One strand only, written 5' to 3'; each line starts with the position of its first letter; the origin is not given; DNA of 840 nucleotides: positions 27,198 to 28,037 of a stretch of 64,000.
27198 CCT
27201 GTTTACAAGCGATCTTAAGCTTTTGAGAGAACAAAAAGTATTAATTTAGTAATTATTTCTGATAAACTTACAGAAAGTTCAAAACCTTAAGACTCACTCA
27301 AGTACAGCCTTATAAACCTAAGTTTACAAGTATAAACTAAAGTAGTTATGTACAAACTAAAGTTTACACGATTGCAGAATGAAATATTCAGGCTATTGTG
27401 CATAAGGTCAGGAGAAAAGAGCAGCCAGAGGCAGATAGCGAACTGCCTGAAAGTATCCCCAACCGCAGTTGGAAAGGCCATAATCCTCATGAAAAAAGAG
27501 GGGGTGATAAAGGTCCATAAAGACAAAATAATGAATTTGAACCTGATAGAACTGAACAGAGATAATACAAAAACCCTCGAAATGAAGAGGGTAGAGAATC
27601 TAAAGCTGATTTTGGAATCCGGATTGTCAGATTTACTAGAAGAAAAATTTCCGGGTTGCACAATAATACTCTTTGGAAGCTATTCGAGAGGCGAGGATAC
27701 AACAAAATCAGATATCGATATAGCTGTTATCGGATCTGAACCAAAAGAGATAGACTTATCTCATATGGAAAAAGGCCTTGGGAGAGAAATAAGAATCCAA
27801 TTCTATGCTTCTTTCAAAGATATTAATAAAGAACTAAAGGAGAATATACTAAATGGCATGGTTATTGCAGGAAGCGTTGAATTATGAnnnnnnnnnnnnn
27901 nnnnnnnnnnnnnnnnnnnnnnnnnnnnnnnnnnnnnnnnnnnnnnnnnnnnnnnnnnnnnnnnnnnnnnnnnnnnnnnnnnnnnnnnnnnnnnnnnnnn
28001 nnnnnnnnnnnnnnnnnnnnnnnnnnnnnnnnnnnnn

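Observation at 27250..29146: Two tandem MNT-HEPN toxin-antitoxin-like modules inserted between pheS and pheT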

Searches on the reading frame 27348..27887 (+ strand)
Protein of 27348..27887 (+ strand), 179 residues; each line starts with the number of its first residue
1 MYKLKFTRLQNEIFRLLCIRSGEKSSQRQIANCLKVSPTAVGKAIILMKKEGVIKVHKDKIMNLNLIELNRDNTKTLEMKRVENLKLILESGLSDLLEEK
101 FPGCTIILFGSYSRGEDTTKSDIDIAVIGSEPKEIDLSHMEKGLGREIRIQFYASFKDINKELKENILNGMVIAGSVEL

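Call 3: search_protein_families(library=pfam, proteins=[window:27348-27887:+], max_evalue=0.1)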
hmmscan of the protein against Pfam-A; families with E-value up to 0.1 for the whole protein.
window:27348-27887:+ (179 aa): 11 families
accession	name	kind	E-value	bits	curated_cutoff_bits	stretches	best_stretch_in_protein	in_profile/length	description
PF01909.29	NTP_transf_2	-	1.1e-10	42.2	21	1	93-171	4-90/93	Nucleotidyltransferase domain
PF18765.7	Polbeta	-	5.4e-09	36.5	26.9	1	105-173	15-87/93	Polymerase beta, Nucleotidyltransferase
PF22600.2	MTPAP-like_central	-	7.6e-06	26.5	27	1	82-135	18-70/139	Poly(A) RNA polymerase, mitochondrial-like, central palm domain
PF13545.12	HTH_Crp_2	-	0.002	18.5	27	1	26-69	24-67/70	Crp-like helix-turn-helix domain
PF01325.25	Fe_dep_repress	-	0.0052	17.4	26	1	22-60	20-58/60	Iron dependent repressor, N-terminal DNA binding domain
PF00392.27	GntR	-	0.0094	16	27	1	20-58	19-58/64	Bacterial regulatory proteins, gntR family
PF02082.26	Rrf2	-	0.024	15.2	30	0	20-57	18-56/132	Iron-dependent Transcriptional regulator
PF03445.19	DUF294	-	0.026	14.8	21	1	103-131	49-77/138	Putative nucleotidyltransferase DUF294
PF12802.13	MarR_2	-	0.036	14.7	27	1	20-57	16-53/61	MarR family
PF13898.11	MINDY-3_4_CD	-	0.041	13.3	27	1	43-125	99-178/344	Deubiquitinating enzyme MINDY-3/4, conserved domain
PF14792.12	DNA_pol_B_palm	-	0.083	13.6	25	0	97-134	18-54/113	DNA polymerase beta palm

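Call 4: search_protein_families(library=ncbifam, proteins=[window:27348-27887:+], max_evalue=0.1)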
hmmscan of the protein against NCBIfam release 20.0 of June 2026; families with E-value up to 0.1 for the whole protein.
window:27348-27887:+ (179 aa): 14 families
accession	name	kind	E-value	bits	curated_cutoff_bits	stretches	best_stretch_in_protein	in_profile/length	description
NF047752.1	MntA_antitoxin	equivalog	2.1e-08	34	60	1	99-143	3-48/106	type VII toxin-antitoxin system MntA family adenylyltransferase antitoxin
NF038251.1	AdcR_fam_Zn_TF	equivalog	0.00018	21.8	175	1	4-60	32-85/143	zinc-dependent MarR family transcriptional regulator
NF028535.0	ANT_4p_II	subfamily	0.00077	18.8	350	1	96-131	11-47/251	ANT(4')-II family aminoglycoside nucleotidyltransferase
NF051895.1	anti_phage_HalB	equivalog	0.0014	18.3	190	1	106-130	2-26/211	anti-phage Hailong system nucleotidyltransferase HalB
NF008571.0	PRK11523.1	equivalog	0.011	15.2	396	1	25-60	33-68/258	transcriptional regulator ExuR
TIGR00122.1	birA_repr_reg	equivalog_domain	0.014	15.3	70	1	14-53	3-42/69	biotin operon repressor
NF046008.1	ICE_MAGa4850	equivalog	0.021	14.9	55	1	29-97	67-134/233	MAGa4850 family ICE element protein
NF007588.0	PRK10225.1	equivalog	0.021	14.1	442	1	20-60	28-69/257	Uxu operon transcriptional regulator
TIGR00363.1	TIGR00363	subfamily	0.026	14.2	228.85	1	36-85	124-172/258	MetQ/NlpA family lipoprotein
NF010329.0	PRK13763.1-4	equivalog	0.028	14.1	277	1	48-111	67-129/182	putative RNA-processing protein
NF003210.0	PRK04172.1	equivalog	0.03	13.2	350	1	18-75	14-71/496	phenylalanine--tRNA ligase subunit alpha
NF002895.0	PRK03381.1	equivalog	0.059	11.4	631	1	71-133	26-88/782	[protein-PII] uridylyltransferase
NF041396.1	TranRegLrp_Halo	equivalog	0.063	13.2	190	0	23-80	18-72/149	HTH-type transcriptional regulator Lrp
NF003448.0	PRK05007.1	equivalog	0.092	10.6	1255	0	71-131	48-108/884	bifunctional uridylyltransferase/uridylyl-removing protein GlnD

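Call 5: search_protein_families(library=padloc, proteins=[window:27348-27887:+], max_evalue=0.1)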
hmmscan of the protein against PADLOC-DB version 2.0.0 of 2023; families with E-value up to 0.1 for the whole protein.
window:27348-27887:+ (179 aa): 15 families
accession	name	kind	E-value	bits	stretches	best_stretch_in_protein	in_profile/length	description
PDLC04368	PDC-M05A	-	1.1e-13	49.5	1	6-164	11-171/201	-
PDLC04906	PDC-S09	-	1.4e-08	33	1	87-171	9-95/98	-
PDLC04903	PDC-S09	-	2.7e-08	32.1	1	90-131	15-54/108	-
PDLC04369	PDC-M05A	-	9.1e-08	30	1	105-172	105-171/201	-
PDLC04904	PDC-S09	-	6.3e-07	27.6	1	105-171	27-95/104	-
PDLC04902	PDC-S09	-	1.6e-06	26.4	1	106-146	24-66/97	-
PDLC04907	PDC-S09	-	5e-06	24.6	1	95-132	19-56/114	-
PDLC04901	PDC-S09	-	0.00011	20.9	1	104-134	22-52/126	-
PDLC04778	PDC-M70A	-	0.0028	15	1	78-128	21-72/355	-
PDLC01865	CARF3--CARF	-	0.006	14.2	1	24-67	161-204/215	-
PDLC01866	CARF3--CARF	-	0.0062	14.5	1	5-61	136-190/207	-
PDLC04789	PDC-S01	-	0.0083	13.2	1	11-55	200-244/375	-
PDLC04372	PDC-M05A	-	0.01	14.1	1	107-165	80-141/167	-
PDLC01853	CARF3--CARF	-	0.011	13.5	1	2-60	132-190/209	-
PDLC04905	PDC-S09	-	0.029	12.7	1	105-131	23-50/101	-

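Call 39: find_homologous_proteins(query=window:27348-27884:+, max_evalue=0.001)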
Query window:27348-27884:+ (179 aa): 3114 proteins with E <= 0.001 among 3410 candidates; the best 120 are listed.
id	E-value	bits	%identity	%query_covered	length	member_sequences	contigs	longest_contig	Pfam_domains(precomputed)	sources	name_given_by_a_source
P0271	4.4e-108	376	100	100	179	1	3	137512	PF18765.8,PF22600.3,PF01909.30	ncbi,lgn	-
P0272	1.8e-72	261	72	100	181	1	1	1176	PF18765.8,PF00392.28,PF01909.30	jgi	jgi:predicted nucleotidyltransferase/biotin operon repressor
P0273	1.8e-72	261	72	99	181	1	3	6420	PF18765.8,PF22600.3,PF00392.28,PF01909.30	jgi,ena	-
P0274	1.8e-67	244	67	99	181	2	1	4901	PF01047.29,PF18765.8,PF22600.3,PF01909.30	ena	-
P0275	3.8e-67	243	67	100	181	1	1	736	PF18765.8,PF01909.30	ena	-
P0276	1.1e-66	242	64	100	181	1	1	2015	PF01047.29,PF18765.8,PF01909.30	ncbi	-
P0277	4.3e-66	240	64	100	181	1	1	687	PF18765.8,PF01909.30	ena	-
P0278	4.5e-66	240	65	100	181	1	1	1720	PF01047.29,PF18765.8,PF12802.14,PF01909.30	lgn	-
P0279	1.0e-65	239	66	100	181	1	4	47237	PF18765.8,PF01909.30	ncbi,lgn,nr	ncbi:MAG: nucleotidyltransferase domain-containing protein [Nanoarchaeota archaeon]|nr:nucleotidyltr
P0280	1.7e-65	238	65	100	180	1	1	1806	PF18765.8,PF01909.30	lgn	-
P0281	2.3e-65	237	65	99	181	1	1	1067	PF18765.8,PF01909.30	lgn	-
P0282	3.9e-65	237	64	100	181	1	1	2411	PF18765.8,PF00392.28,PF01909.30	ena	-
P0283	6.6e-65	236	64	100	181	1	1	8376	PF01047.29,PF18765.8,PF01909.30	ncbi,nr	ncbi:winged helix-turn-helix transcriptional regulator [Candidatus Pacearchaeota archaeon]|nr:winged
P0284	8.2e-65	236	66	97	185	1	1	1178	PF08279.19,PF18765.8,PF01909.30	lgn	-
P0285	1.5e-64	235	64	100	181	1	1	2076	PF18765.8,PF00392.28,PF01909.30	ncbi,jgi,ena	-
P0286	2.1e-64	234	63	100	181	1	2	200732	PF13412.13,PF18765.8,PF12802.14,PF01909.30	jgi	jgi:predicted nucleotidyltransferase/biotin operon repressor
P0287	2.4e-64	234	64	100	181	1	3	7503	PF01047.29,PF18765.8,PF12802.14,PF00392.28,PF01909.30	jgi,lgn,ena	-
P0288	2.5e-64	234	63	100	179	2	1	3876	PF01047.29,PF18765.8,PF00392.28,PF01909.30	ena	-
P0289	2.6e-64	234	63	100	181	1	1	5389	PF01047.29,PF18765.8,PF01909.30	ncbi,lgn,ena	-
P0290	3.6e-64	234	65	100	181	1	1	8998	PF18765.8,PF00392.28,PF01909.30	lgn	-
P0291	4.2e-64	233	64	100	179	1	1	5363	PF01047.29,PF18765.8,PF01325.26,PF01909.30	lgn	-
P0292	4.3e-64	233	64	99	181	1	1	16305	PF01047.29,PF13412.13,PF18765.8,PF01909.30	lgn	-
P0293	5.5e-64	233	60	100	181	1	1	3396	PF01047.29,PF18765.8,PF12802.14,PF01325.26,PF01909.30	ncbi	-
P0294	5.8e-64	233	62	100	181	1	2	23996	PF01047.29,PF18765.8,PF01909.30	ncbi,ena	-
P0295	6.7e-64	233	65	99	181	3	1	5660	PF01047.29,PF13412.13,PF18765.8,PF00392.28,PF01909.30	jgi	-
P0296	1.2e-63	232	61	100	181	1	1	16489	PF01047.29,PF18765.8,PF22600.3,PF12802.14,PF00392.28,PF01909.30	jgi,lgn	jgi:predicted nucleotidyltransferase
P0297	1.4e-63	232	56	100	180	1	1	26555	PF18765.8,PF22600.3,PF00392.28,PF01909.30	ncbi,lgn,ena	-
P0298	1.4e-63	232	64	99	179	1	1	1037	PF01047.29,PF18765.8,PF01909.30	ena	-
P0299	1.7e-63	231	63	99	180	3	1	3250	PF18765.8,PF01909.30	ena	-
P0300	2.2e-63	231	63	100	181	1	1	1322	PF01047.29,PF18765.8,PF01909.30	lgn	-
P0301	2.2e-63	231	61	100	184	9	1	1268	PF18765.8,PF00392.28,PF01909.30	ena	-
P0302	2.3e-63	231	66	99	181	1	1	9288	PF01047.29,PF13412.13,PF18765.8,PF12802.14,PF13545.13,PF01909.30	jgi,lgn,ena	-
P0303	3.0e-63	231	63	99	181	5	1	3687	PF18765.8,PF00392.28,PF01909.30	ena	-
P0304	3.1e-63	231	62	100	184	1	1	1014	PF18765.8,PF00392.28,PF01909.30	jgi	jgi:predicted nucleotidyltransferase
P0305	3.1e-63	231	62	100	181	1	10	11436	PF01047.29,PF18765.8,PF00392.28,PF01909.30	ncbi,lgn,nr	ncbi:nucleotidyltransferase domain-containing protein [Candidatus Woesearchaeota archaeon]|nr:nucleo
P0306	3.3e-63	230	63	99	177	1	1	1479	PF01047.29,PF18765.8,PF00392.28,PF01909.30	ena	-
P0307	3.7e-63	230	63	100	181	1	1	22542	PF18765.8,PF01909.30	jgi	-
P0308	4.5e-63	230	64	100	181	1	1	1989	PF01047.29,PF08279.19,PF18765.8,PF22600.3,PF00392.28,PF01909.30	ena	-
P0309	5.0e-63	230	64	100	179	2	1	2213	PF18765.8,PF00392.28,PF01909.30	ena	-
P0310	5.8e-63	230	61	99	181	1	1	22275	PF01047.29,PF08279.19,PF18765.8,PF00392.28,PF01909.30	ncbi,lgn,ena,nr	ncbi:MAG: nucleotidyltransferase domain-containing protein [Nanoarchaeota archaeon]|nr:nucleotidyltr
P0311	6.0e-63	230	61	100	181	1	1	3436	PF18765.8,PF01909.30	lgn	-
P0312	7.3e-63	229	62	100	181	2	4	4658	PF18765.8,PF01909.30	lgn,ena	-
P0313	8.7e-63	229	60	100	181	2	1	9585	PF18765.8,PF00392.28,PF01909.30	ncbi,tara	tara:strand:+ start:8956 stop:9501 length:546 start_codon:yes stop_codon:yes gene_type:complete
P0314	9.4e-63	229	62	98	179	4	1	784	PF18765.8,PF22600.3,PF01909.30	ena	-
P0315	9.9e-63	229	66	97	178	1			PF18765.8,PF01909.30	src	-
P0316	1.0e-62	229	62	100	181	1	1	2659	PF13412.13,PF18765.8,PF00392.28,PF01909.30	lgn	-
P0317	1.1e-62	229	61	100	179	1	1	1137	PF18765.8,PF01022.27,PF01909.30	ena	-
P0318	1.1e-62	229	61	100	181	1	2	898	PF18765.8,PF01022.27,PF01909.30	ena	-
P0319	1.3e-62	229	61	100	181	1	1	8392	PF01047.29,PF13412.13,PF18765.8,PF00392.28,PF01909.30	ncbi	-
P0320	1.4e-62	228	59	100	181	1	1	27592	PF01047.29,PF13412.13,PF18765.8,PF12802.14,PF00392.28,PF01909.30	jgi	-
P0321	1.5e-62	228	63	100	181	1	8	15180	PF18765.8,PF22600.3,PF01909.30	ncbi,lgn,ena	ncbi:MAG: nucleotidyltransferase domain-containing protein [Nanoarchaeota archaeon]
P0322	1.5e-62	228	61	98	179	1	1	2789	PF18765.8,PF22600.3,PF01909.30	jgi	jgi:predicted nucleotidyltransferase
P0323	1.6e-62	228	61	98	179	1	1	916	PF18765.8,PF22600.3,PF01909.30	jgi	jgi:predicted nucleotidyltransferase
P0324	2.1e-62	228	61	99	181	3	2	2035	PF18765.8,PF01909.30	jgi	-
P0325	2.7e-62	228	61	99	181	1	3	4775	PF18765.8,PF00392.28,PF01909.30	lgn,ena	-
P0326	2.8e-62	227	63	100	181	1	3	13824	PF18765.8,PF01909.30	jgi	jgi:predicted nucleotidyltransferase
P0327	2.8e-62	227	61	100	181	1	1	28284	PF18765.8,PF01909.30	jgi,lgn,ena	-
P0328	3.4e-62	227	63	99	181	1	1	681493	PF18765.8,PF00392.28,PF01909.30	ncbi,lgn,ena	-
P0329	4.4e-62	227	63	98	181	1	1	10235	PF01047.29,PF13412.13,PF18765.8,PF12802.14,PF01909.30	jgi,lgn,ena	-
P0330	5.1e-62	227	61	99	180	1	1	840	PF18765.8,PF01909.30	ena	-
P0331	6.3e-62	226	63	100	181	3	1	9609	PF18765.8,PF01909.30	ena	-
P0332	7.2e-62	226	62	99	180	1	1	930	PF18765.8,PF00392.28,PF01909.30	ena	-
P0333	7.3e-62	226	63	99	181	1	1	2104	PF18765.8,PF00392.28,PF01909.30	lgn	-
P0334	8.0e-62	226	62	99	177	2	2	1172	PF01047.29,PF18765.8,PF00392.28,PF01909.30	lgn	-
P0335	1.1e-61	226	63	100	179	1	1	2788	PF01047.29,PF13412.13,PF18765.8,PF12802.14,PF00392.28,PF13545.13,PF01909.30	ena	-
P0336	1.3e-61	225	61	99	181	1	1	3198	PF01047.29,PF13412.13,PF18765.8,PF00392.28,PF01909.30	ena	-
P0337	1.3e-61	225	60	100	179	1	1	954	PF18765.8,PF22600.3,PF00392.28,PF01909.30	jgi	-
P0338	1.4e-61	225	60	99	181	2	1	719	PF18765.8,PF22600.3,PF01909.30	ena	-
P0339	1.6e-61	225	63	100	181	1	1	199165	PF18765.8,PF00392.28,PF01909.30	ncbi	ncbi:MAG: nucleotidyltransferase domain-containing protein [archaeon]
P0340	1.6e-61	225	60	100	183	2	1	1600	PF18765.8,PF00392.28,PF01909.30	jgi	jgi:predicted nucleotidyltransferase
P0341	1.7e-61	225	61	100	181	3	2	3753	PF01047.29,PF18765.8,PF22600.3,PF01909.30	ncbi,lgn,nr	ncbi:MAG: nucleotidyltransferase domain-containing protein [Nanoarchaeota archaeon]|nr:nucleotidyltr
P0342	1.8e-61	225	63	100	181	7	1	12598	PF18765.8,PF01909.30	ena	-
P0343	2.1e-61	225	61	100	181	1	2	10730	PF18765.8,PF22600.3,PF12802.14,PF01909.30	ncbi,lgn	-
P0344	2.2e-61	225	62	99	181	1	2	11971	PF18765.8,PF22600.3,PF12802.14,PF01325.26,PF01909.30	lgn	-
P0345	2.3e-61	224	60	99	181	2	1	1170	PF18765.8,PF22600.3,PF01909.30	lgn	-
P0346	2.9e-61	224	62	100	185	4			PF18765.8,PF00392.28,PF01909.30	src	-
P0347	3.0e-61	224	60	100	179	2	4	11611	PF18765.8,PF01909.30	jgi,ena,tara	tara:strand:- start:1995 stop:2534 length:540 start_codon:yes stop_codon:yes gene_type:complete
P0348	3.0e-61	224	61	100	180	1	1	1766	PF13412.13,PF18765.8,PF12802.14,PF00392.28,PF01909.30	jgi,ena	-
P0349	3.6e-61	224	60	100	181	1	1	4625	PF01047.29,PF18765.8,PF00392.28,PF01909.30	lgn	-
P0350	3.8e-61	224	63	100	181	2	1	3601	PF01047.29,PF18765.8,PF01909.30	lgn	-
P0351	3.8e-61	224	60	100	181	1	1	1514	PF01047.29,PF18765.8,PF22600.3,PF01909.30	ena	-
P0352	3.9e-61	224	61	100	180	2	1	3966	PF13412.13,PF18765.8,PF22600.3,PF01909.30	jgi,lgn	-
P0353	4.1e-61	224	61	100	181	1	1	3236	PF01047.29,PF13412.13,PF18765.8,PF22600.3,PF00392.28,PF01909.30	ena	-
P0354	4.5e-61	224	60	100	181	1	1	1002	PF13412.13,PF18765.8,PF00392.28,PF01909.30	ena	-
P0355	4.8e-61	223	61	100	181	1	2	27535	PF18765.8,PF01909.30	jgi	-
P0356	4.9e-61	223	61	100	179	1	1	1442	PF18765.8,PF01022.27,PF00392.28,PF01325.26,PF01909.30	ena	-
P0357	5.0e-61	223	60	99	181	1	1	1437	PF01047.29,PF18765.8,PF00392.28,PF01909.30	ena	-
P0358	5.8e-61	223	62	99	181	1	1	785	PF01047.29,PF13412.13,PF18765.8,PF12802.14,PF00392.28,PF01909.30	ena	-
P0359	6.2e-61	223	59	100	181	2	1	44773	PF08279.19,PF18765.8,PF00392.28,PF01909.30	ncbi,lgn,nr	ncbi:MAG: nucleotidyltransferase domain-containing protein [Candidatus Aenigmarchaeota archaeon]|nr:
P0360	6.8e-61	223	62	99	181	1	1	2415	PF18765.8,PF01909.30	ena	-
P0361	6.9e-61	223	61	100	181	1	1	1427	PF01047.29,PF18765.8,PF01909.30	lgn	-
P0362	7.0e-61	223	62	99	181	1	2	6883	PF18765.8,PF22600.3,PF00392.28,PF01909.30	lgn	-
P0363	7.2e-61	223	61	100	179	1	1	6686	PF01047.29,PF18765.8,PF00392.28,PF01909.30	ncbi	-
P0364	7.5e-61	223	62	99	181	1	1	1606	PF01047.29,PF08279.19,PF18765.8,PF12802.14,PF01909.30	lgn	-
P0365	8.1e-61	223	58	100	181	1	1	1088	PF01047.29,PF18765.8,PF01909.30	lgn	-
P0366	8.1e-61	223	62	99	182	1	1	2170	PF01047.29,PF13412.13,PF18765.8,PF00392.28,PF01909.30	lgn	-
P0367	8.5e-61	223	60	99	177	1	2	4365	PF01047.29,PF18765.8,PF22600.3,PF00392.28,PF01909.30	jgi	jgi:predicted nucleotidyltransferase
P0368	9.3e-61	223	61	100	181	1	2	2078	PF18765.8,PF01909.30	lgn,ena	-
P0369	1.1e-60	222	62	100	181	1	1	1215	PF18765.8,PF00392.28,PF01909.30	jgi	-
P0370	1.1e-60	222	61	100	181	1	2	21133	PF18765.8,PF01909.30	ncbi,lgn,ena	-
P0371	1.1e-60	222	59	100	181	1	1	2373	PF18765.8,PF22600.3,PF00392.28,PF01909.30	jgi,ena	-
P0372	1.2e-60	222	61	100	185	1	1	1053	PF18765.8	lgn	-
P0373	1.2e-60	222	61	99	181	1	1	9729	PF18765.8,PF01909.30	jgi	jgi:predicted nucleotidyltransferase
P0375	1.3e-60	222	59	99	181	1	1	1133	PF01047.29,PF18765.8,PF01909.30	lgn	-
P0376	1.4e-60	222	61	100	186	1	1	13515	PF18765.8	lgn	-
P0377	1.4e-60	222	60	100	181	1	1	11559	PF18765.8,PF12802.14,PF00392.28,PF01325.26,PF01909.30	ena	-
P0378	1.5e-60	222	61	100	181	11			PF18765.8,PF01022.27,PF00392.28,PF01325.26,PF01909.30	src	-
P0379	1.5e-60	222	62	99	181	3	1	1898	PF01047.29,PF18765.8,PF01909.30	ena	-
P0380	1.5e-60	222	59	100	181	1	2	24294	PF18765.8,PF12802.14,PF01909.30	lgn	-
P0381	1.6e-60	222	59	100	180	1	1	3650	PF18765.8,PF22600.3,PF01909.30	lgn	-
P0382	1.7e-60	222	62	99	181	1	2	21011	PF18765.8,PF22600.3,PF01909.30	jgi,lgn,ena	jgi:predicted nucleotidyltransferase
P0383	2.0e-60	221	60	100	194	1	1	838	PF18765.8,PF01909.30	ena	-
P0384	2.5e-60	221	61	100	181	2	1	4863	PF18765.8,PF22600.3,PF00392.28,PF01909.30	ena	-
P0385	2.5e-60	221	59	100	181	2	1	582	PF18765.8,PF00392.28,PF01909.30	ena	-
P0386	2.5e-60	221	63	99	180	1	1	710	PF18765.8,PF22600.3,PF00392.28,PF01909.30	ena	-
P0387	2.6e-60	221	60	100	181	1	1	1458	PF01047.29,PF18765.8,PF01909.30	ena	-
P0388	2.6e-60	221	63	100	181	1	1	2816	PF18765.8,PF01909.30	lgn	-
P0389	2.6e-60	221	59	100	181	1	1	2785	PF18765.8,PF01909.30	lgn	-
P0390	3.2e-60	221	61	100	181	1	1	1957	PF18765.8,PF01909.30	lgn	-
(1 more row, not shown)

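Call 78: predict_structure(alignment_id=A7)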
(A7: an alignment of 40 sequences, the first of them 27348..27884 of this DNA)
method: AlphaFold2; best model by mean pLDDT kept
length: 179 residues; sequences in the alignment: 40
mean_pLDDT: 91.2   pTM: 0.84
mean pLDDT of the five models: 91.2, 90.5, 89.6, 85.6, 85.2
residues with pLDDT >= 90: 144; 70-90: 28; 50-70: 4; < 50: 3
segments of 3 or more residues with pLDDT < 50: 1-3
pLDDT, mean of each block of 10 residues (from residue 1): 74 95 94 97 95 93 91 92 93 93 94 91 95 92 92 92 89 77
secondary structure, 60 per line:
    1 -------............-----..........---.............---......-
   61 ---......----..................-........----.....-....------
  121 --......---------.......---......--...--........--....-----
elements in order: H8-19 H27-34 H38-50 E54-59 E64-69 H74-91 H93-100 E105-109 H111-114 E123-128 H138-144 E148-153 H161-168 E171-174
